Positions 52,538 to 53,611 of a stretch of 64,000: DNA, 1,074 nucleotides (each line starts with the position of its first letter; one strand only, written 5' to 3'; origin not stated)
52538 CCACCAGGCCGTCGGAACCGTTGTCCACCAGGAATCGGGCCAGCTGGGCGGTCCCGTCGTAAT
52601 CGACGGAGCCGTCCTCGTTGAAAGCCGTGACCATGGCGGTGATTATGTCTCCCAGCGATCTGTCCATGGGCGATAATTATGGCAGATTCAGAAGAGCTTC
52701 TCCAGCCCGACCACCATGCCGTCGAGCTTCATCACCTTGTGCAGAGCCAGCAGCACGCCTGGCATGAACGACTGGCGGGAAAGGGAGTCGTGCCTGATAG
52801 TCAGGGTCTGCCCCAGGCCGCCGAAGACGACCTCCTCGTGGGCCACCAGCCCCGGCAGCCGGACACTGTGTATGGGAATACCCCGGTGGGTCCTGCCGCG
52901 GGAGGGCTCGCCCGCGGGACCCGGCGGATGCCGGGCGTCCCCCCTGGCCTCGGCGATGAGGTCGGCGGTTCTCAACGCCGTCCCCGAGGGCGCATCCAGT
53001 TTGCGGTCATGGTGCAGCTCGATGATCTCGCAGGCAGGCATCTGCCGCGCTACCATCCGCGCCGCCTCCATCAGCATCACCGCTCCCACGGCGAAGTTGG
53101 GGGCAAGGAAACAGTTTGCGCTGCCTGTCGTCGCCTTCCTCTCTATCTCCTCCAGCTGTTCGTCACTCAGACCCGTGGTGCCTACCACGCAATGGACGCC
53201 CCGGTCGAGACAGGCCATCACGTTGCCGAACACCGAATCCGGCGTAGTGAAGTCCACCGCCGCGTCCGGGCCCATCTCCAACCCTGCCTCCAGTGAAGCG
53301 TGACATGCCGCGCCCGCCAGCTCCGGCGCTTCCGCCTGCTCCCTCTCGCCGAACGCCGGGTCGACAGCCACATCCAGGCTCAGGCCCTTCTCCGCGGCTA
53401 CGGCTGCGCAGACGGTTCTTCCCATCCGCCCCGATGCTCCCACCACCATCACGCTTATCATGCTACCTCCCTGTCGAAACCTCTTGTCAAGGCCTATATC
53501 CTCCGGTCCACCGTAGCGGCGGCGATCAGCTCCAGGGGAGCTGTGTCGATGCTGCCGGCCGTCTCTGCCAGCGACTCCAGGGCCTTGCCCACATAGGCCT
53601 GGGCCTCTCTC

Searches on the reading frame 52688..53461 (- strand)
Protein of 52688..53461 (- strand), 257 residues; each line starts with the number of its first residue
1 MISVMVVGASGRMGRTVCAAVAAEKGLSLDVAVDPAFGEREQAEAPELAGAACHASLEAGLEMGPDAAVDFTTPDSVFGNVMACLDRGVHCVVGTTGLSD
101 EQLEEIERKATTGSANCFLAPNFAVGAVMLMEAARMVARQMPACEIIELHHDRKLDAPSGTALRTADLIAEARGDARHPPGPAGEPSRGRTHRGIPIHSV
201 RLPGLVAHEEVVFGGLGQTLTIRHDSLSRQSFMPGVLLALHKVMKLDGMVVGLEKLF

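Call 44: search_protein_families(library=pfam, proteins=[window:52688-53461:-], max_evalue=0.00001)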
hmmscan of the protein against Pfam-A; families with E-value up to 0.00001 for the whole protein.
window:52688-53461:- (257 aa): 2 families
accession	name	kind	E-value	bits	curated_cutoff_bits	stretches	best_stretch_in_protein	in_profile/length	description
PF05173.19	DapB_C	-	1.4e-31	109.5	27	1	126-255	1-119/121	Dihydrodipicolinate reductase, C-terminus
PF01113.26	DapB_N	-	4.5e-26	91.8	25.6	1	2-123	1-124/124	Dihydrodipicolinate reductase, N-terminus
